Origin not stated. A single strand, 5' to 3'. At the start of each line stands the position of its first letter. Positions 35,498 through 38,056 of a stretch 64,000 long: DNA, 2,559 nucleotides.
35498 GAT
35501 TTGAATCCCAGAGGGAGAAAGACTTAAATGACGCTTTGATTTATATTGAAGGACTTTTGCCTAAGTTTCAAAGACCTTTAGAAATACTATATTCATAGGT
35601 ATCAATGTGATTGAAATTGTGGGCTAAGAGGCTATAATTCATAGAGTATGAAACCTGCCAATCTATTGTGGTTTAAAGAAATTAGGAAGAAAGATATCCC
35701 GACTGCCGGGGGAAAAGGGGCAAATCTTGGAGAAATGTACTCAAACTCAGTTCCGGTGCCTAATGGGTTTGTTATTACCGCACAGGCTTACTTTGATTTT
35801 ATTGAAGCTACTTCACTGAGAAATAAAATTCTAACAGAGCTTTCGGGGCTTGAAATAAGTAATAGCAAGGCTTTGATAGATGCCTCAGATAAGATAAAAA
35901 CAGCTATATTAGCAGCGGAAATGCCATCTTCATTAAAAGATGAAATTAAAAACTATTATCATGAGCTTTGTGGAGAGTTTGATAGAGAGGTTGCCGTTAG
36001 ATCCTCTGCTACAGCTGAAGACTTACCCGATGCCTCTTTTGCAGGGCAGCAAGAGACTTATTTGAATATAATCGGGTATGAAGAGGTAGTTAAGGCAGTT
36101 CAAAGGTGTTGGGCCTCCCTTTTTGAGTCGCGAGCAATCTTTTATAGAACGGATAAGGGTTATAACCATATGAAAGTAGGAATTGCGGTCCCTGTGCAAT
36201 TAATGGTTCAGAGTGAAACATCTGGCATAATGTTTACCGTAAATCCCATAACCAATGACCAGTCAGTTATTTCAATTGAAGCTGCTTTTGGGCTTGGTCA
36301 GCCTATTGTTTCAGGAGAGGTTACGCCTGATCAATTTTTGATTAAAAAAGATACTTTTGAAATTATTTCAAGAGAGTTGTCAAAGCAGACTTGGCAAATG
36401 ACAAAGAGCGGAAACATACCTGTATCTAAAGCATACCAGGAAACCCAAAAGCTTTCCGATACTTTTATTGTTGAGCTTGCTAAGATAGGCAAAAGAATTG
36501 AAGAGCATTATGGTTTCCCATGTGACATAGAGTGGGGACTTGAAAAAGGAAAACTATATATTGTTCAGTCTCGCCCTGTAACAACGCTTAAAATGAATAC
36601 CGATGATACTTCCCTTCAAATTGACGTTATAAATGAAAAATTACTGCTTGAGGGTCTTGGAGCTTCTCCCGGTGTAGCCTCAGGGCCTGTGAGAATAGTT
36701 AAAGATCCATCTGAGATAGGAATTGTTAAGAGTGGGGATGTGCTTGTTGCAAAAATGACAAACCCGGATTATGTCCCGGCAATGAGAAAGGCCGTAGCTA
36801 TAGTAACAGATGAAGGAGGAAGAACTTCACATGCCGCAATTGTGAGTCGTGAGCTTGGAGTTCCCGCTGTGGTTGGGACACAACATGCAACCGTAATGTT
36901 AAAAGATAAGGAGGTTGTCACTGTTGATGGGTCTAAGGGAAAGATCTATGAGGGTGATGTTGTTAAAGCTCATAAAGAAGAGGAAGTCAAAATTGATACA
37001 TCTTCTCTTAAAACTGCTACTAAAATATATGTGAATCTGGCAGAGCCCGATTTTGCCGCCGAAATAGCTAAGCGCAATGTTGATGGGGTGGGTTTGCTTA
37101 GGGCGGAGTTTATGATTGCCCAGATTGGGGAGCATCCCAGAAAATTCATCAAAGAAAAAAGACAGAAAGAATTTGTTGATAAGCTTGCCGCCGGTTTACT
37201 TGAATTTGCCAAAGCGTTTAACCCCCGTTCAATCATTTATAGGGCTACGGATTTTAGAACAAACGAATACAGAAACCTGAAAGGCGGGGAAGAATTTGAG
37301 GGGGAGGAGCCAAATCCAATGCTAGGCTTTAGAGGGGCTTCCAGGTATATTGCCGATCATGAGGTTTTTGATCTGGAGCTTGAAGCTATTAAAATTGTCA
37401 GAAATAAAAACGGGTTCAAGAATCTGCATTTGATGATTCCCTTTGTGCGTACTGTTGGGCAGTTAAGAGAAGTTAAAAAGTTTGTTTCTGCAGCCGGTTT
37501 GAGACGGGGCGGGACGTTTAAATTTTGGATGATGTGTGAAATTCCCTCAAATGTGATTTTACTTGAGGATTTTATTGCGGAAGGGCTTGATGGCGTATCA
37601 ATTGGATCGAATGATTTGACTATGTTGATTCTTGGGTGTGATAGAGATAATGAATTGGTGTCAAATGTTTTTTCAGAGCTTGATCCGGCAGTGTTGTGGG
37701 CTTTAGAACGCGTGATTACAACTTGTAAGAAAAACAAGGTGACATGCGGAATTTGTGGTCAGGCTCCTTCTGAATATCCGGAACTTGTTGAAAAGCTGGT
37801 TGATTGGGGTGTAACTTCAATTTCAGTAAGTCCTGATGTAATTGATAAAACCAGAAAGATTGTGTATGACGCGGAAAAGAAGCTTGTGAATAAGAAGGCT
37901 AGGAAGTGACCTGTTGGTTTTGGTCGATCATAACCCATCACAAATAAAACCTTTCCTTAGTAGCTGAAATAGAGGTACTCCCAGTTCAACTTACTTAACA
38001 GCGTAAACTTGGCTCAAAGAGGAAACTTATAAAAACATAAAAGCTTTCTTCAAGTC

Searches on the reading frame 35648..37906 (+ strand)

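Call 41: search_protein_families(library=pfam, proteins=[window:35648-37906:+], max_evalue=0.0001)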
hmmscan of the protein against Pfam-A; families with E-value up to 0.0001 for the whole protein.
window:35648-37906:+ (753 aa): 3 families
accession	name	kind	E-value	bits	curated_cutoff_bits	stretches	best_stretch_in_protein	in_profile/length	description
PF01326.24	PPDK_N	-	7.8e-106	354.5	27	1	19-321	3-319/328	Pyruvate phosphate dikinase, AMP/ATP-binding domain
PF02896.24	PEP-utilizers_C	-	2e-62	211.4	22.8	1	455-741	17-290/293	PEP-utilising enzyme, PEP-binding domain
PF00391.29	PEP-utilizers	-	2.2e-28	98.1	23.1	1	361-431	2-72/72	PEP-utilising enzyme, mobile domain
